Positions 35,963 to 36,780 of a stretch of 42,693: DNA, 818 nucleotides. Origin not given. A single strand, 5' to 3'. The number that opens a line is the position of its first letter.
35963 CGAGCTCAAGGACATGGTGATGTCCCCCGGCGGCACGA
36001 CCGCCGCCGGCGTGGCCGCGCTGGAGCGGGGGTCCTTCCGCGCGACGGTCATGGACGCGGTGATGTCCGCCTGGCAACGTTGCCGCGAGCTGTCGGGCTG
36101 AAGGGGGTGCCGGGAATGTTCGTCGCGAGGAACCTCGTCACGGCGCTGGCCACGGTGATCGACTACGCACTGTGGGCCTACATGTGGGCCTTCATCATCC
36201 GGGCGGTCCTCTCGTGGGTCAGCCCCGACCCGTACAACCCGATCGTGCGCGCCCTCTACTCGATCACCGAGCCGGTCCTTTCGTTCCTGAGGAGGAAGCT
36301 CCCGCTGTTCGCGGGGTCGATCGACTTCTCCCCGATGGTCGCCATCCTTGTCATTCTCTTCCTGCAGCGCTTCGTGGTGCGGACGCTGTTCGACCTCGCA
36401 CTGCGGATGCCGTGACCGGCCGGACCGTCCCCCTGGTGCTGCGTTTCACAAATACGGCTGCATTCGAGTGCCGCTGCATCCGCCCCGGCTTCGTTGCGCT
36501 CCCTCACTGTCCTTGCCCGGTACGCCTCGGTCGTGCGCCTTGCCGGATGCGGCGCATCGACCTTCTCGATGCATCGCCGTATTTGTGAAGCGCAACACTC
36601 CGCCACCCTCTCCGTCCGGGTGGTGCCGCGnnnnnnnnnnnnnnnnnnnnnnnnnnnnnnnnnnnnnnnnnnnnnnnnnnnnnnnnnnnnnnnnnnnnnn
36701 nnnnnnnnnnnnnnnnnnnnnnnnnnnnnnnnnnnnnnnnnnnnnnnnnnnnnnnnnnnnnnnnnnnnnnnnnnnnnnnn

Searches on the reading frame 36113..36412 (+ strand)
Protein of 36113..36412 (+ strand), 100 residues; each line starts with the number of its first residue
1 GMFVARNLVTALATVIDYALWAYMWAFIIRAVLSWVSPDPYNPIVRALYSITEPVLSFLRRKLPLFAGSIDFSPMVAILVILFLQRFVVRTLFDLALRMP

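Call 73: search_protein_families(library=pfam, proteins=[window:36113-36412:+])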
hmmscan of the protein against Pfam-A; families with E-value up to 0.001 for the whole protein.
window:36113-36412:+ (100 aa): 1 family
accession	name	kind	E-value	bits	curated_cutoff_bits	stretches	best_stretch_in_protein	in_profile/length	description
PF02325.22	YGGT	-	2.6e-23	82.6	27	1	18-88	2-70/70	YGGT family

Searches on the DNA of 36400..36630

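Call 9: search_rna_families(source=window, start=36400, end=36630, threshold=evalue, max_evalue=10)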
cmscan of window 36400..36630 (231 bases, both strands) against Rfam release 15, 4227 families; matches with E-value up to 10: 2.
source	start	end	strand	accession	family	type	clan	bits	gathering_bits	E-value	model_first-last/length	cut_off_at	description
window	36587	36630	-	RF03982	mir-4865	Gene; miRNA;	-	13.9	100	5.6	41-84/84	5'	mir-4865 microRNA precursor family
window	36439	36517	-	RF02207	WT1-AS_5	Gene; lncRNA;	-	11.9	80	1.2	1-79/79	no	WT1 antisense RNA conserved region 5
